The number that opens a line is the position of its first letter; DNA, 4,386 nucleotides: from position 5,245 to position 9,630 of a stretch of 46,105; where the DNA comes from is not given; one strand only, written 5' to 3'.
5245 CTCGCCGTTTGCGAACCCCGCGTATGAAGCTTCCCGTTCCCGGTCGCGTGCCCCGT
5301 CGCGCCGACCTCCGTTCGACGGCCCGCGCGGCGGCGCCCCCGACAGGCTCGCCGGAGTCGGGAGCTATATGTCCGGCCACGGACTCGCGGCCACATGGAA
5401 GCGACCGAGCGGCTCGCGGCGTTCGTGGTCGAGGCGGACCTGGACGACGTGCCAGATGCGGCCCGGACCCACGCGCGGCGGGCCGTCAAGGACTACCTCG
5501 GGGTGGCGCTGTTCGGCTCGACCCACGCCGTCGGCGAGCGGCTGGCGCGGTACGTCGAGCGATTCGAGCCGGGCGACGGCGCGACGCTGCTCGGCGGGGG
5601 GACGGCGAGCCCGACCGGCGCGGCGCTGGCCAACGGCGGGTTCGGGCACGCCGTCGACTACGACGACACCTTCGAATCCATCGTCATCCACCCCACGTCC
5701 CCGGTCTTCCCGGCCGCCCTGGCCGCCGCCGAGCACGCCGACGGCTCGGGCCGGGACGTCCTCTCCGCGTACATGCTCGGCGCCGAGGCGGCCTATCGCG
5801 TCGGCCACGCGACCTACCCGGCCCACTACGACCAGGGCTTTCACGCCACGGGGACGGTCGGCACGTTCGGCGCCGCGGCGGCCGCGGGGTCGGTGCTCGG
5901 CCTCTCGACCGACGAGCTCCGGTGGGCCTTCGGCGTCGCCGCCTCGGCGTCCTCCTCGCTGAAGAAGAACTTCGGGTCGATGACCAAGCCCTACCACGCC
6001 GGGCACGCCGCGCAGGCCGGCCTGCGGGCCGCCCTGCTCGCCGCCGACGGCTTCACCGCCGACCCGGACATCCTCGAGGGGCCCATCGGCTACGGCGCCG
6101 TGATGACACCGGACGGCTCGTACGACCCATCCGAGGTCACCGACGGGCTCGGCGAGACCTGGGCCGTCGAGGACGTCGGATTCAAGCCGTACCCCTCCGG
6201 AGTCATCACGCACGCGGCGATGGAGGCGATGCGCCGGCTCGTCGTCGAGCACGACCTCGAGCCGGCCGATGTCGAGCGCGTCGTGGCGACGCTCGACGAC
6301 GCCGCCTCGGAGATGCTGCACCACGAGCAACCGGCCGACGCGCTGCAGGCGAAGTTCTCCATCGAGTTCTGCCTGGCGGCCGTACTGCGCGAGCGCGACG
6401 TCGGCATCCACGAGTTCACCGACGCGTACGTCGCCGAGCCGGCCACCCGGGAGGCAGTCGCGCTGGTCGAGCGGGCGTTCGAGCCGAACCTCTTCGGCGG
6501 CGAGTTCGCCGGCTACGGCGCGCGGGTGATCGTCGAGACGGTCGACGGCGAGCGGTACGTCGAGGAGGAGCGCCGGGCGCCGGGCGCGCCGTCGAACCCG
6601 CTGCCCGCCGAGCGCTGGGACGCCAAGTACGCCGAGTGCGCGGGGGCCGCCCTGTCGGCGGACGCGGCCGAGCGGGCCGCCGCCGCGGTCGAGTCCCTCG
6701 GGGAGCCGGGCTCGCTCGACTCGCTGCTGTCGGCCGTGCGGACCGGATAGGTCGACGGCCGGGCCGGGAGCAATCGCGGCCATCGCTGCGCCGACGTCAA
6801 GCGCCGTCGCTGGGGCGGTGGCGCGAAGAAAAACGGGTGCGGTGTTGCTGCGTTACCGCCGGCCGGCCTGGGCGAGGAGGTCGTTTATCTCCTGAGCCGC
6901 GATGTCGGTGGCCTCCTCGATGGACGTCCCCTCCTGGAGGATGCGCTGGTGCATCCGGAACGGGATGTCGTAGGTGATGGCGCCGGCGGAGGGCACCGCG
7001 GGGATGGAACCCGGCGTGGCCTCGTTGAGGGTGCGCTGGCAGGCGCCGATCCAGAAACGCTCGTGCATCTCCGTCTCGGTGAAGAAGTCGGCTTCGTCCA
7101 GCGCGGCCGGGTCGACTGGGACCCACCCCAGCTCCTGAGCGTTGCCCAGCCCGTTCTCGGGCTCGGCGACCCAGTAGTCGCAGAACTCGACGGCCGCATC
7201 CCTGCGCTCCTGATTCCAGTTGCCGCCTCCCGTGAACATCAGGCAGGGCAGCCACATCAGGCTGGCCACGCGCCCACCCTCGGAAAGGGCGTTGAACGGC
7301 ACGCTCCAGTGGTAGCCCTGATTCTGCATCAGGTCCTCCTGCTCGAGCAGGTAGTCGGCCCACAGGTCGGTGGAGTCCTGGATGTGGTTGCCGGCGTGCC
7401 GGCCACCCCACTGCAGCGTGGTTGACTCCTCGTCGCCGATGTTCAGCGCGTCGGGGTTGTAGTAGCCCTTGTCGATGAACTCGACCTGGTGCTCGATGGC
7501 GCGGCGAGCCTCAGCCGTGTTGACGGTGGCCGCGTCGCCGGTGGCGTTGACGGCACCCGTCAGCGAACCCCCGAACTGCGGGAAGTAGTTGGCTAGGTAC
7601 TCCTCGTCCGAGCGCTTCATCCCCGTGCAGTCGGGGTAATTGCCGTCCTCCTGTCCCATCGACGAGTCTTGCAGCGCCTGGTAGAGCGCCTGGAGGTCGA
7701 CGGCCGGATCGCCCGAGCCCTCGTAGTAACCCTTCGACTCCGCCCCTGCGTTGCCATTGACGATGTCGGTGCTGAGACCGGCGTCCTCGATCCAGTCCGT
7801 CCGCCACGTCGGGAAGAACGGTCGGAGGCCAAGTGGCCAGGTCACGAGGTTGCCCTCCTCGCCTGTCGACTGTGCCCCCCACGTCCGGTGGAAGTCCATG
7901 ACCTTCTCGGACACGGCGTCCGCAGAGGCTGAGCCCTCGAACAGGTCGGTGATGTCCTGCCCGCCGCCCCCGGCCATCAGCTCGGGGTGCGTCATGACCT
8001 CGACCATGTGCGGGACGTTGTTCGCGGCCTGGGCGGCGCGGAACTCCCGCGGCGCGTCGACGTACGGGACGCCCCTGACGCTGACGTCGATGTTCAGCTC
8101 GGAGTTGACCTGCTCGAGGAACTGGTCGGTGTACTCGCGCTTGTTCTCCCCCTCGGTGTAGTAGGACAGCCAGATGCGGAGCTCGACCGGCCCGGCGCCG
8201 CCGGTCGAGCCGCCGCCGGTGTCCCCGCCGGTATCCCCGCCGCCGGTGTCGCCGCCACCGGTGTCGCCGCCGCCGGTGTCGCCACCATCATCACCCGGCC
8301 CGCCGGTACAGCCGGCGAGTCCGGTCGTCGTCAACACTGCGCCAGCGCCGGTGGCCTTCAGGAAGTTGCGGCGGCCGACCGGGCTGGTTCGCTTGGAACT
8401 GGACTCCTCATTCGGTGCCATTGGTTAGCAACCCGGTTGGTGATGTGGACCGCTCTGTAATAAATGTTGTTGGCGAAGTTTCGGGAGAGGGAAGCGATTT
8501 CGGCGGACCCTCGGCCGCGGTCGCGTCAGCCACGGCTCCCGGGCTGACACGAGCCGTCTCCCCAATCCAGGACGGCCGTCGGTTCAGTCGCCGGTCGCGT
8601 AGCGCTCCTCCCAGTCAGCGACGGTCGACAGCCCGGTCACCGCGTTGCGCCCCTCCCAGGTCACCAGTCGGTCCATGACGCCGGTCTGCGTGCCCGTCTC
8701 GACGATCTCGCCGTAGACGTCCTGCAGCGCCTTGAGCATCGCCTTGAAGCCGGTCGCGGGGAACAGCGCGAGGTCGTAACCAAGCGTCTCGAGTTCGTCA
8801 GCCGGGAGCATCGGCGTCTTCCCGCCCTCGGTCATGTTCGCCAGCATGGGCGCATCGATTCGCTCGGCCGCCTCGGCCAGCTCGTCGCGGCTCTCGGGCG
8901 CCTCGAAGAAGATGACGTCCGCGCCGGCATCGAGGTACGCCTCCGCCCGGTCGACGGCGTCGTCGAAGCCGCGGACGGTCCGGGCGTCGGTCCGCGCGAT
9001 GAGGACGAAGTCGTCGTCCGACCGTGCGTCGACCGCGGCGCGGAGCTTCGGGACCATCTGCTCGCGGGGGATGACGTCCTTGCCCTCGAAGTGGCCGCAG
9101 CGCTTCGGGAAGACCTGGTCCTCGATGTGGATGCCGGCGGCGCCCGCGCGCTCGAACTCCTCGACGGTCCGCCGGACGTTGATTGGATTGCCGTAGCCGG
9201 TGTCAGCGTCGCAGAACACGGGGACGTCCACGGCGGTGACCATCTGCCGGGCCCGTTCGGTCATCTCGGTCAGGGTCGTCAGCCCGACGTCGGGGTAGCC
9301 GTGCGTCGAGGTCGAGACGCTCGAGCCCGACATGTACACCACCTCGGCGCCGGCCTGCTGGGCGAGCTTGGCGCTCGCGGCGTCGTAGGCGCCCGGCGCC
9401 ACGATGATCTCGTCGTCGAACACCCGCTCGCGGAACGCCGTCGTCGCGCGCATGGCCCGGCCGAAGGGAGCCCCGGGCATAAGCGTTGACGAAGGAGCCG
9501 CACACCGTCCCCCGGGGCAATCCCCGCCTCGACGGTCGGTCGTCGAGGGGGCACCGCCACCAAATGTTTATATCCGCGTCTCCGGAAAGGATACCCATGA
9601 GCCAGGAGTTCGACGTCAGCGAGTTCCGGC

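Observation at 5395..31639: Paralog-rich organic-acid / CoA-ester enzyme supercluster with no assignable pathway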

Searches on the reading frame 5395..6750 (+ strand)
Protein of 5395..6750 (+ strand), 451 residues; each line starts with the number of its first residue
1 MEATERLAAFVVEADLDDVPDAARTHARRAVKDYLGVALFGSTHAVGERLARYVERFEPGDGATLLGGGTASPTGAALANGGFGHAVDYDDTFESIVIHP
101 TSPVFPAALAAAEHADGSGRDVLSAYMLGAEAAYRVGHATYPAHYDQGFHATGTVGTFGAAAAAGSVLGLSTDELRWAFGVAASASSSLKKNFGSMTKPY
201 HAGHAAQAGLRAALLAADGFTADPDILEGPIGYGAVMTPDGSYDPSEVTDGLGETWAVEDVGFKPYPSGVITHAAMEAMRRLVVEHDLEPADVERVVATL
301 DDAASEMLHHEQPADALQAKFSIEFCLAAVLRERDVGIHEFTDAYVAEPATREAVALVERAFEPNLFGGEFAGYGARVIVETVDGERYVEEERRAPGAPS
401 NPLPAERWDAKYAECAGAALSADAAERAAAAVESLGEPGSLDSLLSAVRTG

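Call 6: search_protein_families(library=pfam, proteins=[window:5395-6750:+])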
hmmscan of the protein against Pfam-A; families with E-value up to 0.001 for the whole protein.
window:5395-6750:+ (451 aa): 2 families
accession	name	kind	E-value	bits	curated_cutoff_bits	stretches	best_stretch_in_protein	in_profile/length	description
PF03972.19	MmgE_PrpD_N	-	5e-67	226.1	32.1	1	5-243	1-241/244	MmgE/PrpD N-terminal domain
PF19305.4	MmgE_PrpD_C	-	1e-26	94.3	32.1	1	266-435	1-171/173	MmgE/PrpD C-terminal domain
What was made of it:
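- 5395..6750 (+): g06, MmgE/PrpD paralogue 1, nearest to iminodisuccinate epimerase. Pfam MmgE_PrpD_N and _C (call 6).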

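Call 12: search_protein_families(library=ncbifam, proteins=[window:5395-6750:+], max_evalue=1e-10)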
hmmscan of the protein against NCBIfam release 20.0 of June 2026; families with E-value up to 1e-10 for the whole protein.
window:5395-6750:+ (451 aa): 0 families
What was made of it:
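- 5395..6750 (+): No NCBIfam prpD hit (call 12).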

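Call 20: search_solved_structures(query=window:5395-6750:+, max_evalue=0.00001)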
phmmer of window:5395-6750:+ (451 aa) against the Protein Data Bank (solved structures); distinct sequences matched with E-value up to 0.00001: 10.
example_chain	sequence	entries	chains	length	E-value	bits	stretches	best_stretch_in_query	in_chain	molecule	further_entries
2hp3_A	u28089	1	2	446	5e-52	180.5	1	4-416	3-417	IDS-epimerase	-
2hp0_A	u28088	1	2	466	5.5e-52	180.4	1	4-416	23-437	IDS-epimerase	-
7bra_A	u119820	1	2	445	2.1e-42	148.8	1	19-404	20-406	Bacillus subtilis IRG1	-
12vw_A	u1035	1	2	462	4.6e-42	147.7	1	15-437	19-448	Cis-aconitate decarboxylase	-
12vt_A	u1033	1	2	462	5.1e-42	147.5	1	15-437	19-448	Cis-aconitate decarboxylase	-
12ux_A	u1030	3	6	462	6.4e-42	147.2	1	15-437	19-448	Cis-aconitate decarboxylase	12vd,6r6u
7e9d_A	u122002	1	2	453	4.9e-41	144.3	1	19-404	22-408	IRG1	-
12vq_A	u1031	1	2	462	1e-40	143.2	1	15-437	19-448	Cis-aconitate decarboxylase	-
7br9_A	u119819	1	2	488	7.8e-40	140.3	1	4-437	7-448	Cis-aconitate decarboxylase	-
6r6t_A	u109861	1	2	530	9.9e-40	140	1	4-437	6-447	Cis-aconitate decarboxylase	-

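Call 31: search_solved_structures(query=window:5395-6750:+, max_evalue=1e-45, show_alignments=1)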
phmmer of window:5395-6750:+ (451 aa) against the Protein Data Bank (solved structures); distinct sequences matched with E-value up to 1e-45: 2.
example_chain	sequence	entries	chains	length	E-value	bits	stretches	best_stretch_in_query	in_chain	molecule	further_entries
2hp3_A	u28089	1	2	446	5e-52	180.5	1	4-416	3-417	IDS-epimerase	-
2hp0_A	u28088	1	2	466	5.5e-52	180.4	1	4-416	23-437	IDS-epimerase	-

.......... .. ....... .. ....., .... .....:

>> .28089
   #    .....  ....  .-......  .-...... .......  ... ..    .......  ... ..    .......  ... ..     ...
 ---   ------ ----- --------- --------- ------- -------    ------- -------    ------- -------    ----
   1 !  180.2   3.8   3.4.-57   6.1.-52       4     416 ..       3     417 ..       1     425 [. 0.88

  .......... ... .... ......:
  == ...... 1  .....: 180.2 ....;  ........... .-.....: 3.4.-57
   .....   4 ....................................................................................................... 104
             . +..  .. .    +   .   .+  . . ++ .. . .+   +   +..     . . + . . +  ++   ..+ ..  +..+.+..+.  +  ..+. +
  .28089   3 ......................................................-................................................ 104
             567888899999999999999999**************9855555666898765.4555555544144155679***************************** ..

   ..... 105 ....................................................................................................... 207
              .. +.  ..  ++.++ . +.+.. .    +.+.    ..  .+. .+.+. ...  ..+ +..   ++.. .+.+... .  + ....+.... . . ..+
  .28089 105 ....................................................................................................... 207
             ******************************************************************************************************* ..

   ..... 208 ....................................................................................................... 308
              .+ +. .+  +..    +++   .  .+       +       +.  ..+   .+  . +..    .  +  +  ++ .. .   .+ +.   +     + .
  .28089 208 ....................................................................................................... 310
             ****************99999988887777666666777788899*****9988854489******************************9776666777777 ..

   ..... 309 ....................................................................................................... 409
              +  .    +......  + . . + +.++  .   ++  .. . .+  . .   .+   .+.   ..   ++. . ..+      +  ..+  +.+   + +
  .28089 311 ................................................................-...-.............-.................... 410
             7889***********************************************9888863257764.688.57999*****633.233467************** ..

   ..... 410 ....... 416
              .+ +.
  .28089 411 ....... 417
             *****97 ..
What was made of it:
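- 5395..6750 (+): PDB best hit is IDS epimerase 2HP3, 180 bits (calls 20, 31).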

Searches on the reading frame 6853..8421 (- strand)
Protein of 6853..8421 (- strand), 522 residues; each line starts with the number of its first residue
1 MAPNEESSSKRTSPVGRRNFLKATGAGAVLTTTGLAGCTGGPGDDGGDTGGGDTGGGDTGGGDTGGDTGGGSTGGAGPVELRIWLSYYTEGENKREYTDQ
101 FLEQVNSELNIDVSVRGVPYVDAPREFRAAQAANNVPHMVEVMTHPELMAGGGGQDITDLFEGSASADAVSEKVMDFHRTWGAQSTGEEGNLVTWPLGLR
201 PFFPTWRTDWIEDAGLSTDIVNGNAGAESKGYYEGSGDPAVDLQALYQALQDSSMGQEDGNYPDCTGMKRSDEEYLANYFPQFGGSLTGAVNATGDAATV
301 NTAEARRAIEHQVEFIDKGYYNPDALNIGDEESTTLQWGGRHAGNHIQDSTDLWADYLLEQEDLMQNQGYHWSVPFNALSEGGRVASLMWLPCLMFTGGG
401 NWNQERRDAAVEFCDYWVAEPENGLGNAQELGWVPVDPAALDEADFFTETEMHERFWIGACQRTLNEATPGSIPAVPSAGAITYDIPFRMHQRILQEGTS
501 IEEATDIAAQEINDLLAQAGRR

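Call 6: search_protein_families(library=pfam, proteins=[window:6853-8421:-])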
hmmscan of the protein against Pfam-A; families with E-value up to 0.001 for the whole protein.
window:6853-8421:- (522 aa): 2 families
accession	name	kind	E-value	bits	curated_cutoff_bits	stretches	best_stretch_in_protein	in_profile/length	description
PF13416.11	SBP_bac_8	-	8.2e-06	26.2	27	1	103-447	4-272/279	Bacterial extracellular solute-binding protein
PF10518.14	TAT_signal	-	0.00043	20.5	22.7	0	17-34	4-21/21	TAT (twin-arginine translocation) pathway signal sequence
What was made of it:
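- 6853..8421 (-): g07, ABC solute-binding protein with a TAT signal. Pfam SBP_bac_8 (weak) and TAT_signal (call 6).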

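Call 68: search_protein_families(library=ncbifam, proteins=[window:6853-8421:-], max_evalue=1e-8)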
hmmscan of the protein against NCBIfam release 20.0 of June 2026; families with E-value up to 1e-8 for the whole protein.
window:6853-8421:- (522 aa): 0 families

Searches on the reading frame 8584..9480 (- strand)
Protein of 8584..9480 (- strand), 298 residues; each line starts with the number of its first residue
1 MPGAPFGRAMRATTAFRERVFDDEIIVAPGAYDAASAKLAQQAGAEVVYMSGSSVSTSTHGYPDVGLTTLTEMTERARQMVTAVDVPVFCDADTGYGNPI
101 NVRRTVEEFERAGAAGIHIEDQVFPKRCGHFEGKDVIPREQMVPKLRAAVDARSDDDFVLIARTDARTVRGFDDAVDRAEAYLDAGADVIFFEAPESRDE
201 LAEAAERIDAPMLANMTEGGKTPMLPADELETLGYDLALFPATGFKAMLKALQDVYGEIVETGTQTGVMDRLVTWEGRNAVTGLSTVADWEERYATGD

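Call 6: search_protein_families(library=pfam, proteins=[window:8584-9480:-])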
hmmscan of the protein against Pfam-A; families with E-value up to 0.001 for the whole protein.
window:8584-9480:- (298 aa): 3 families
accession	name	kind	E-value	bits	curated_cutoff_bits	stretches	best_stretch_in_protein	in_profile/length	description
PF13714.12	PEP_mutase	-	5.8e-50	170.5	31.5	1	23-259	8-239/240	Phosphoenolpyruvate phosphomutase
PF00463.27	ICL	-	1.5e-14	53.9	26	1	72-186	134-253/526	Isocitrate lyase family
PF02548.21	Pantoate_transf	-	0.00016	21.7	28.7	1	16-85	7-75/259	Ketopantoate hydroxymethyltransferase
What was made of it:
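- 8584..9480 (-): g08, an ICL/PEP-mutase-family C-C lyase that is PrpB-like and carries the KRCGH loop. Pfam PEP_mutase and ICL (call 6).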

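Call 12: search_protein_families(library=ncbifam, proteins=[window:8584-9480:-], max_evalue=1e-10)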
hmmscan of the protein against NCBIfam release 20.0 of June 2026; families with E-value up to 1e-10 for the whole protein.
window:8584-9480:- (298 aa): 8 families
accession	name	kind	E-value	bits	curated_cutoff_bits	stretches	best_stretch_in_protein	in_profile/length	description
TIGR02317.1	prpB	equivalog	2e-101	339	354.4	1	14-276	3-264/285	methylisocitrate lyase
NF008455.0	PRK11320.1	equivalog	1.9e-84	283.4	353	1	12-274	7-269/295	methylisocitrate lyase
TIGR02319.1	CPEP_Pphonmut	equivalog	6.7e-84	281.6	420.05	1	13-270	5-262/294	carboxyvinyl-carboxyphosphonate phosphorylmutase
TIGR02320.1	PEP_mutase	equivalog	1.9e-35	122.3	319.55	1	30-273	15-271/284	phosphoenolpyruvate mutase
TIGR02321.1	Pphn_pyruv_hyd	equivalog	1.2e-29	103.4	374.4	1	20-194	11-187/290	phosphonopyruvate hydrolase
NF011645.0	PRK15063.1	equivalog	3.4e-19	69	562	1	14-176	54-241/430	isocitrate lyase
TIGR01346.1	isocit_lyase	equivalog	6.1e-18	64.5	275.9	1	74-187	139-255/527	isocitrate lyase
NF005074.0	PRK06498.1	equivalog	2.9e-12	45.9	446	1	72-168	166-265/531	isocitrate lyase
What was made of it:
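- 8584..9480 (-): TIGR02317 prpB scores 339 bits against a cut-off of 354.4 (call 12).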

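Call 66: search_solved_structures(query=window:8584-9480:-, max_evalue=1e-30)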
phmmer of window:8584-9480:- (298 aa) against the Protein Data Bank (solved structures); distinct sequences matched with E-value up to 1e-30: 17.
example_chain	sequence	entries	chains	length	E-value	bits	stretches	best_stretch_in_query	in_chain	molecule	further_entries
4iqd_A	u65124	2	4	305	6.7e-66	225.7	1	14-274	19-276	Carboxyvinyl-carboxyphosphonate phosphorylmutase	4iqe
1mum_A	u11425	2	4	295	3.5e-65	223.4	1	15-274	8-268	2-methylisocitrate lyase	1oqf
1o5q_A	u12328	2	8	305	4.3e-64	219.8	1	15-274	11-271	Probable methylisocitrate lyase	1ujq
1xg3_A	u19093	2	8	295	9.6e-64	218.6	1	15-274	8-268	Probable methylisocitrate lyase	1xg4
3eoo_A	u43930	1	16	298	1.6e-63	217.9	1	11-271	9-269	Methylisocitrate lyase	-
6t4v_C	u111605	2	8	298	6.9e-63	215.8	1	15-274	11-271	2-methylisocitrate lyase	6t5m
9hgk_A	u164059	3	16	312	5.8e-61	209.5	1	9-277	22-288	2-methylisocitrate lyase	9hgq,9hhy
9hra_A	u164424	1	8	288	7.1e-61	209.2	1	13-277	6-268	2-methylisocitrate lyase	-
1zlp_A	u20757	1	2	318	1.3e-60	208.4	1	18-293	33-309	petal death protein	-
9hgo_A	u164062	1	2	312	1.5e-60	208.2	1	9-277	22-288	2-methylisocitrate lyase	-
9hhs_A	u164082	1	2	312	2.1e-60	207.7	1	9-277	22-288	2-methylisocitrate lyase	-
3fa3_A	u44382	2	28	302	1e-55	192.3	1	12-262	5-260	2,3-dimethylmalate lyase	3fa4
3lye_A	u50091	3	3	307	8.8e-51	176.1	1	22-254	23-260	Oxaloacetate acetyl hydrolase | Oxaloacetate acetylhydrolase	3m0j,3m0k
5unc_A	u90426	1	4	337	7.3e-35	123.9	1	20-295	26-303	PHOSPHOENOLPYRUVATE PHOSPHOMUTASE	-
1m1b_A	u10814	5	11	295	1.7e-32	116.1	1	11-274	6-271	PHOSPHOENOLPYRUVATE PHOSPHOMUTASE | PROTEIN (PHOSPHOENOLPYRUVATE MUTASE)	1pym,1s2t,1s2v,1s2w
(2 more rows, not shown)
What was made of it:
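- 8584..9480 (-): PDB scores are similar for 2-methylisocitrate lyases, petal death protein and an entry annotated CPEP mutase (call 66).
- On Methylcitrate cycle: PDB scores are equal for PrpB, petal death protein and an entry annotated CPEP mutase (call 66).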
